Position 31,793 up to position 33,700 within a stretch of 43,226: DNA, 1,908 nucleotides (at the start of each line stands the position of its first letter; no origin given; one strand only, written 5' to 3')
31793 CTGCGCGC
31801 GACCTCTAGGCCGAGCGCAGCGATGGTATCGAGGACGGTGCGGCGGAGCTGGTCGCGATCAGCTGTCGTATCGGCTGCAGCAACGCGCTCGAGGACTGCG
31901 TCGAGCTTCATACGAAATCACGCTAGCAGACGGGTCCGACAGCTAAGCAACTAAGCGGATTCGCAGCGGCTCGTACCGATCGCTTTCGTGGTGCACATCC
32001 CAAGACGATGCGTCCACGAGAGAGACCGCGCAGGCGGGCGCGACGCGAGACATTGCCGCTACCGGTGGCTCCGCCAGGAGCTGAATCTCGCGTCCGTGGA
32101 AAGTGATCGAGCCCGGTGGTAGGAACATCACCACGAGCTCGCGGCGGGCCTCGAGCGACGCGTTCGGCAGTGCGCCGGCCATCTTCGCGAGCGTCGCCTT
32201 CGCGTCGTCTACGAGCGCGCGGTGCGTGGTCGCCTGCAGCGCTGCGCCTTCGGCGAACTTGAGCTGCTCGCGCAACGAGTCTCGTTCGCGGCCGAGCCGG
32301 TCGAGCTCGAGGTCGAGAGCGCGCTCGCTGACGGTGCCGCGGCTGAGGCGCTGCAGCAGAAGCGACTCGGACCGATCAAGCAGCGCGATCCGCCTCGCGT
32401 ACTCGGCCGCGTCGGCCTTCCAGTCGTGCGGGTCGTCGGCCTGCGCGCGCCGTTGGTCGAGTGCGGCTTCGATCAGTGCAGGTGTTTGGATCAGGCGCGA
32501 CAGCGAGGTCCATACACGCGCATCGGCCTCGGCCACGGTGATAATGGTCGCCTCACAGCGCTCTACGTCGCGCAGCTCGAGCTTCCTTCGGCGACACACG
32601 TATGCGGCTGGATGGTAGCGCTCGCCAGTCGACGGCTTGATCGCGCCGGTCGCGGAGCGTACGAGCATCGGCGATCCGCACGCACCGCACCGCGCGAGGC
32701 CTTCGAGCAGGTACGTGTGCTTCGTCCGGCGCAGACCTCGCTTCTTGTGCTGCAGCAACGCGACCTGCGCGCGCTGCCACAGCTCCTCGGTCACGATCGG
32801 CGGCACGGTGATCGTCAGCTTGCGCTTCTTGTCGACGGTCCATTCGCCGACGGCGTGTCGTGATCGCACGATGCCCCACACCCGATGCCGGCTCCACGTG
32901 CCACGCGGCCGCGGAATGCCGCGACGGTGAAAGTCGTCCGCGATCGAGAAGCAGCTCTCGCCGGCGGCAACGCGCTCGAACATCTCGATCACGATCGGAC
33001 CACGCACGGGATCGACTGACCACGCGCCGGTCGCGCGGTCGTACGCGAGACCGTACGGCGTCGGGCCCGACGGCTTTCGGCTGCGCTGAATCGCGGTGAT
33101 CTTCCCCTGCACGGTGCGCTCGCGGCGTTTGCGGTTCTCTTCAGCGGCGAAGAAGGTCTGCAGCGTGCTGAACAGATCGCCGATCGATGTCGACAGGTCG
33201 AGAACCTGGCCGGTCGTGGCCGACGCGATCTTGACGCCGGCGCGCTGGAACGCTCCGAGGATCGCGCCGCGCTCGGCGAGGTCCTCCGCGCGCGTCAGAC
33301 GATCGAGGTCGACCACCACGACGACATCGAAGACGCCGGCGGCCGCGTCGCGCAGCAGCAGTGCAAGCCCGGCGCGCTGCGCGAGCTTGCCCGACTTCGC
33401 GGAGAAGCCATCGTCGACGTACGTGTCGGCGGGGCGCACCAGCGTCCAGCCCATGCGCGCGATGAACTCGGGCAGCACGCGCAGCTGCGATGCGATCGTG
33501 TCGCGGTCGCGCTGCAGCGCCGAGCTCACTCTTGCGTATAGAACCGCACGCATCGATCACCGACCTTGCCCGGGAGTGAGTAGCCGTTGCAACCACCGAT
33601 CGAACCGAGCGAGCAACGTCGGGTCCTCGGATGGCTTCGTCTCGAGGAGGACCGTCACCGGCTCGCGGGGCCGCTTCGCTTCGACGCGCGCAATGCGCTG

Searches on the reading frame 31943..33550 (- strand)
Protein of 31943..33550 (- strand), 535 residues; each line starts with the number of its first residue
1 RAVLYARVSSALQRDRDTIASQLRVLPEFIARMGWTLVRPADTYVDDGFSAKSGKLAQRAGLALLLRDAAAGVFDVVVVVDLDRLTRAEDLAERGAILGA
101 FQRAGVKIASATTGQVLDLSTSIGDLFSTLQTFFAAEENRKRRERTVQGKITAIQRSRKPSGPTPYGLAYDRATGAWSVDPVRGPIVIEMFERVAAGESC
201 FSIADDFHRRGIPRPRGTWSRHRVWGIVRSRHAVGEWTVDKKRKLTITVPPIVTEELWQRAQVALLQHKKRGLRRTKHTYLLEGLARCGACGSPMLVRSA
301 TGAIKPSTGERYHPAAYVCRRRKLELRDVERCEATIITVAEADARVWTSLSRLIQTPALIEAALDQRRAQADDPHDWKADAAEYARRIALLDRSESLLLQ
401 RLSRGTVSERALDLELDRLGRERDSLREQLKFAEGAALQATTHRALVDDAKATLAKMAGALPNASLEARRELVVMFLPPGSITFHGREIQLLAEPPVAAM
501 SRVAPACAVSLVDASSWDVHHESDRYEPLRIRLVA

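Call 42: search_protein_families(library=pfam, proteins=[window:31943-33550:-], max_evalue=0.001)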
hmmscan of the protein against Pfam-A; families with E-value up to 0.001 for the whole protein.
window:31943-33550:- (535 aa): 3 families
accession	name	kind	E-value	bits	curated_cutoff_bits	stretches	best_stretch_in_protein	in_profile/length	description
PF00239.26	Resolvase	-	9e-22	78.2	23.3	1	2-156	1-142/145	Resolvase, N terminal domain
PF07508.19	Recombinase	-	3.9e-14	53.2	21.1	1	183-265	3-99/102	Recombinase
PF13408.12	Zn_ribbon_recom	-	2.1e-07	31.7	25.3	1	281-350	1-57/58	Recombinase zinc beta ribbon domain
